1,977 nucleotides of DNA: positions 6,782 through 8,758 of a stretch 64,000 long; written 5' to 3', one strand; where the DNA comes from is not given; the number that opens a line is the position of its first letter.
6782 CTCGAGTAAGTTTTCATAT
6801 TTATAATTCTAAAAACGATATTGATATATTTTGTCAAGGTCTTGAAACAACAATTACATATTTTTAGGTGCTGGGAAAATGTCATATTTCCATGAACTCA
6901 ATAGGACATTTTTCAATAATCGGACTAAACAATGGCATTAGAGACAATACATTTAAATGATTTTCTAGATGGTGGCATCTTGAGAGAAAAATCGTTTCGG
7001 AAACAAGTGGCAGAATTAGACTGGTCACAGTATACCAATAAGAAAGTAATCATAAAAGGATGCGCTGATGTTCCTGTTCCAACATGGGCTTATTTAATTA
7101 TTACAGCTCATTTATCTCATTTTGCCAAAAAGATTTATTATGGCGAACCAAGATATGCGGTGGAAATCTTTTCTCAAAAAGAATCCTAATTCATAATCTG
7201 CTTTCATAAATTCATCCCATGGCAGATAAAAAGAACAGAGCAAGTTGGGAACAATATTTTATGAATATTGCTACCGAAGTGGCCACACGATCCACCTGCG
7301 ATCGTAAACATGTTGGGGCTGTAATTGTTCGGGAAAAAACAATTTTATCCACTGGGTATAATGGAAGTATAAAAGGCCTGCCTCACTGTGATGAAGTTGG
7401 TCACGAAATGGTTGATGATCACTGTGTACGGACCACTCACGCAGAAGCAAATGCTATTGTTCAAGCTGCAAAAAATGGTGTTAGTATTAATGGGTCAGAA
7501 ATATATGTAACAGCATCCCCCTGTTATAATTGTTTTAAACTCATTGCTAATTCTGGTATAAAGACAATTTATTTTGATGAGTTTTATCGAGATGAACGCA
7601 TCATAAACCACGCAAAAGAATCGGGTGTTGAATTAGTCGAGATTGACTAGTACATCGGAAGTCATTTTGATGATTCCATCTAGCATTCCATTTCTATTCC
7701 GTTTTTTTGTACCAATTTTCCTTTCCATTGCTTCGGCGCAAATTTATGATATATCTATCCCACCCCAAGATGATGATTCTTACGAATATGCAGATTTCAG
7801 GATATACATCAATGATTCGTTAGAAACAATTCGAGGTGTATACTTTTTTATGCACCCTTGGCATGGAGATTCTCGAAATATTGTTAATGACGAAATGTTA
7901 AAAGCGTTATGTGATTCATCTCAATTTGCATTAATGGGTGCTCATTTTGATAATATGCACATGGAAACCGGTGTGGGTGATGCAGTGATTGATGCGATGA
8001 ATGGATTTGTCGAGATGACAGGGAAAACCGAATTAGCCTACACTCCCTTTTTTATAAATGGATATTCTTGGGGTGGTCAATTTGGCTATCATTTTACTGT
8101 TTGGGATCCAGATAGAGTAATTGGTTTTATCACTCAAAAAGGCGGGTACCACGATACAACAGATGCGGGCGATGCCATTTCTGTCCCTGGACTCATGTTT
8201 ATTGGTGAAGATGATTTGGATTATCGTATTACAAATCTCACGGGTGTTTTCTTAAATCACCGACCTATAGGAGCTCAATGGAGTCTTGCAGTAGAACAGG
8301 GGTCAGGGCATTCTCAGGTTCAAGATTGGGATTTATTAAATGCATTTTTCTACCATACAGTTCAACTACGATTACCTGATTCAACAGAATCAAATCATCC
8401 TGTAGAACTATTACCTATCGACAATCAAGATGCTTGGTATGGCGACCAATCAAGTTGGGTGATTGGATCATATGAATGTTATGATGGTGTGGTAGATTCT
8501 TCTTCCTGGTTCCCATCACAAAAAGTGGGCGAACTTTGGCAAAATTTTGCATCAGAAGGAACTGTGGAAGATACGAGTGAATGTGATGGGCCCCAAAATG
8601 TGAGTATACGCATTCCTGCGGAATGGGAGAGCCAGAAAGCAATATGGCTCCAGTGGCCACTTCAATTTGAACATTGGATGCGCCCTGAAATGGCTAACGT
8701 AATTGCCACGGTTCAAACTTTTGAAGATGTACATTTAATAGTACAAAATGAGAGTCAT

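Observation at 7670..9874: T9SS-exported fusion of an esterase-like alpha/beta hydrolase with an agmatine-deiminase/PPAD-family domain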

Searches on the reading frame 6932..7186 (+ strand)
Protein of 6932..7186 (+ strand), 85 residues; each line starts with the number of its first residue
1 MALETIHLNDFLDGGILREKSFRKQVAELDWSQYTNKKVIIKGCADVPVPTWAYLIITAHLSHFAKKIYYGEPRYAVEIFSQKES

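Call 18: search_protein_families(library=pfam, proteins=[window:6932-7186:+], max_evalue=0.001)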
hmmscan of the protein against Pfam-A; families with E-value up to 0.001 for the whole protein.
window:6932-7186:+ (85 aa): 1 family
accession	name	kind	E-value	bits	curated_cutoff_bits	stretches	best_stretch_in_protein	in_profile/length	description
PF10652.14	DUF2480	-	5.3e-19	69.1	25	1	6-74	29-98/165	Protein of unknown function (DUF2480)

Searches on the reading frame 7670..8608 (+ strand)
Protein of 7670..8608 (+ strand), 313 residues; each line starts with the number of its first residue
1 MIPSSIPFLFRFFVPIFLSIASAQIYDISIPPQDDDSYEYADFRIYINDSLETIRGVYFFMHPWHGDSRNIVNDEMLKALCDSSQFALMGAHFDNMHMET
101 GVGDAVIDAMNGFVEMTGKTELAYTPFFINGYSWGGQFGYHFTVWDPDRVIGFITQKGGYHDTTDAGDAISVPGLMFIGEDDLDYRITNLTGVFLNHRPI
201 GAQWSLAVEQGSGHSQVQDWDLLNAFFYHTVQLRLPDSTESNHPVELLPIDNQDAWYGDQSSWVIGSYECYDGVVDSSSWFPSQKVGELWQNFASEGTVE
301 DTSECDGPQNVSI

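Call 6: search_protein_families(library=pfam, proteins=[window:7670-8608:+], max_evalue=10)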
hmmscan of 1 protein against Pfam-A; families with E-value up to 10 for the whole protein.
window:7670-8608:+ (313 aa): 0 families

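Call 7: search_solved_structures(query=window:7670-8608:+, max_evalue=10, show_alignments=3)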
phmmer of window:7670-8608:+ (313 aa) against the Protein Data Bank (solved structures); distinct sequences matched with E-value up to 10: 0.

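Call 20: predict_structure(alignment_id=A1)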
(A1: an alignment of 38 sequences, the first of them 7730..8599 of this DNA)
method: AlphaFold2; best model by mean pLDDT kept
length: 290 residues; sequences in the alignment: 38
mean_pLDDT: 91.2   pTM: 0.91
mean pLDDT of the five models: 91.2, 90.6, 90.5, 88.4, 85.8
residues with pLDDT >= 90: 222; 70-90: 49; 50-70: 15; < 50: 4
segments of 3 or more residues with pLDDT < 50: 287-290
pLDDT, mean of each block of 10 residues (from residue 1): 88 94 96 95 92 97 97 93 97 96 97 95 97 93 91 97 94 92 95 95 98 93 92 86 83 72 95 82 50
secondary structure, 60 per line:
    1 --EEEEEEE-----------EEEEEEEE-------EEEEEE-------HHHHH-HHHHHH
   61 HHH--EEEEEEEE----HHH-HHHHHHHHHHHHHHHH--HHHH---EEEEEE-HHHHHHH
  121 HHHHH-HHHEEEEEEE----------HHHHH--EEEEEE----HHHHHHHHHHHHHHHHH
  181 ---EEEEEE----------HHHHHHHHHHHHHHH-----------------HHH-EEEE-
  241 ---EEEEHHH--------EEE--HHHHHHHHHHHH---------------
elements in order: E3-9 E21-28 E36-41 H49-53 H55-63 E66-73 H82-97 H100-103 E107-112 H114-125 E130-136 H147-151 E154-159 H164-180 E184-189 H200-214 E236-239 E244-247 E259-261 H264-275
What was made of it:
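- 7739..8587 (+): Alpha/beta-hydrolase (serine esterase-like) domain of an unannotated family, aa 24-306. Nucleophile elbow G131-Y-S133-W-G-G-Q; Asp182; His214; invariant Cys270/Cys305. AF2 pLDDT 91.2, pTM 0.91 (call 20).
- On Alpha/beta-hydrolase serine esterases: AF2 pLDDT 91, pTM 0.91 (call 20).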

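Call 23: fold_search(model_id=the predicted structure, library=pdb)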
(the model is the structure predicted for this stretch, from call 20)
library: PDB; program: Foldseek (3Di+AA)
matches with E <= 10: 1894; with E <= 0.001: 1053
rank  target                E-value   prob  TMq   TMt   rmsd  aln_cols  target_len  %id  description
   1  7l0a_A                3.6e-09  1.00  0.43  0.49   6.0       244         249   11  Crystal structure of s-formylglutathione hydrolase (FrmB) from Staphylococcus aureus, apoenzyme (released 2020-12-23)
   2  7l0a_B                5.5e-09  1.00  0.47  0.53   6.0       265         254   11  Crystal structure of s-formylglutathione hydrolase (FrmB) from Staphylococcus aureus, apoenzyme (released 2020-12-23)
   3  6kus                  7.9e-09  1.00  0.50  0.54   4.7       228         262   13  Crystal strcuture of PETase S121E, D186H, S242T, N246D mutant from Ideonella sakaiensis (released 2020-09-02)
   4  5vol_C                8.9e-09  1.00  0.48  0.51   7.0       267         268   12  Bacint_04212 ferulic acid esterase (released 2017-07-19)
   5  9lmt                  9.5e-09  1.00  0.50  0.54   4.8       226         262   13  Crystal structure of variant FAST-ACC-A248E (released 2025-07-23)
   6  5vol_E                1.0e-08  1.00  0.47  0.51   6.8       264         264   12  Bacint_04212 ferulic acid esterase (released 2017-07-19)
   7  5vol_H                1.1e-08  1.00  0.47  0.53   6.7       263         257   13  Bacint_04212 ferulic acid esterase (released 2017-07-19)
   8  8h5l_B                1.5e-08  1.00  0.51  0.55   4.7       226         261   13  Crystal structure of PETase N37D/S121E/R132E/A171C/A180V/P181V/D186H/S193C/A202C/V211C/S214Y/R224E/N233C/S242T/N246D/N (released 2023-10-25)
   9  9lms                  2.1e-08  1.00  0.50  0.54   4.8       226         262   13  Crystal structure of Pichia pastoris-expressed FAST-PETase-N212A/K233C/S282C variant (released 2025-07-23)
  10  8h5l_A                2.2e-08  1.00  0.49  0.53   4.9       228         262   13  Crystal structure of PETase N37D/S121E/R132E/A171C/A180V/P181V/D186H/S193C/A202C/V211C/S214Y/R224E/N233C/S242T/N246D/N (released 2023-10-25)
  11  3bdi                  2.2e-08  1.00  0.43  0.57   5.3       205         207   16  Crystal structure of predicted CIB-like hydrolase (NP_393672.1) from Thermoplasma acidophilum at 1.45 A resolution (released 2007-11-27)
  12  5jd5_A                2.2e-08  1.00  0.43  0.40   6.0       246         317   20  Crystal structure of MGS-MilE3, an alpha/beta hydrolase enzyme from the metagenome of pyrene-phenanthrene enrichment c (released 2016-05-04)
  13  7qvh_B                2.5e-08  1.00  0.50  0.52   4.6       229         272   13  The crystal structure of HotPETase, an evolved thermostable variant of IsPETase (released 2022-08-03)
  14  8h5m                  2.9e-08  1.00  0.51  0.55   4.5       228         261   14  Crystal structure of PETase S121E/D186H/N233C/S242T/N246D/S282C mutant from Ideonella sakaiensis (released 2023-10-25)
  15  9lmx                  2.9e-08  1.00  0.50  0.54   5.1       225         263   12  Inactive mutant of FAST-ACC-T140E/R132G in complex with mono(2-hydroxyethyl) terephthalic acid (released 2025-07-23)
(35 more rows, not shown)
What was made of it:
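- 7739..8587 (+): Foldseek hits to FrmB/esterase D, CE1 feruloyl esterases and PETase at E about 1e-9, TM about 0.5, 11-14% identity (call 23).
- On Alpha/beta-hydrolase serine esterases: More than 1000 Foldseek PDB hits at E<=1e-3; the listed top 50 are all alpha/beta-hydrolases (call 23).
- The fold is confident (call 20) and matches esterases (call 23).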

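Call 73: search_solved_structures(query=A1, max_evalue=10, show_alignments=2)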
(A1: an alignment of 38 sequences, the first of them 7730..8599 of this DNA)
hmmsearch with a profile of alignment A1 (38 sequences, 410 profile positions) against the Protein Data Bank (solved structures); distinct sequences matched with E-value up to 10: 7.
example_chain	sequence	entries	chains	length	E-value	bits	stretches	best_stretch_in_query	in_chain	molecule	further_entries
7eh9_A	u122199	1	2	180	8.4e-05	24.8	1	330-399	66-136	Basal-body rod modification protein FlgD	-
7bhq_A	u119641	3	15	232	0.00014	24.1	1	330-399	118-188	Basal-body rod modification protein FlgD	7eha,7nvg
3osv_A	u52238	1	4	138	0.0011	21.2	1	331-399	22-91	Flagellar basal-body rod modification protein FlgD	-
3c12_A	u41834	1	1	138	0.016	17.3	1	342-401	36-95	Flagellar protein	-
4zzf_A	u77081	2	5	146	0.78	11.8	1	345-404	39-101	Flagellar basal body rod modification protein | Basal-body rod modification protein FlgD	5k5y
4zzk_A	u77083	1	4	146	0.78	11.8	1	345-404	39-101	Basal-body rod modification protein FlgD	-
3kho_B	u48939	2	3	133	0.81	11.7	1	257-307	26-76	B-cell antigen receptor complex-associated protein beta chain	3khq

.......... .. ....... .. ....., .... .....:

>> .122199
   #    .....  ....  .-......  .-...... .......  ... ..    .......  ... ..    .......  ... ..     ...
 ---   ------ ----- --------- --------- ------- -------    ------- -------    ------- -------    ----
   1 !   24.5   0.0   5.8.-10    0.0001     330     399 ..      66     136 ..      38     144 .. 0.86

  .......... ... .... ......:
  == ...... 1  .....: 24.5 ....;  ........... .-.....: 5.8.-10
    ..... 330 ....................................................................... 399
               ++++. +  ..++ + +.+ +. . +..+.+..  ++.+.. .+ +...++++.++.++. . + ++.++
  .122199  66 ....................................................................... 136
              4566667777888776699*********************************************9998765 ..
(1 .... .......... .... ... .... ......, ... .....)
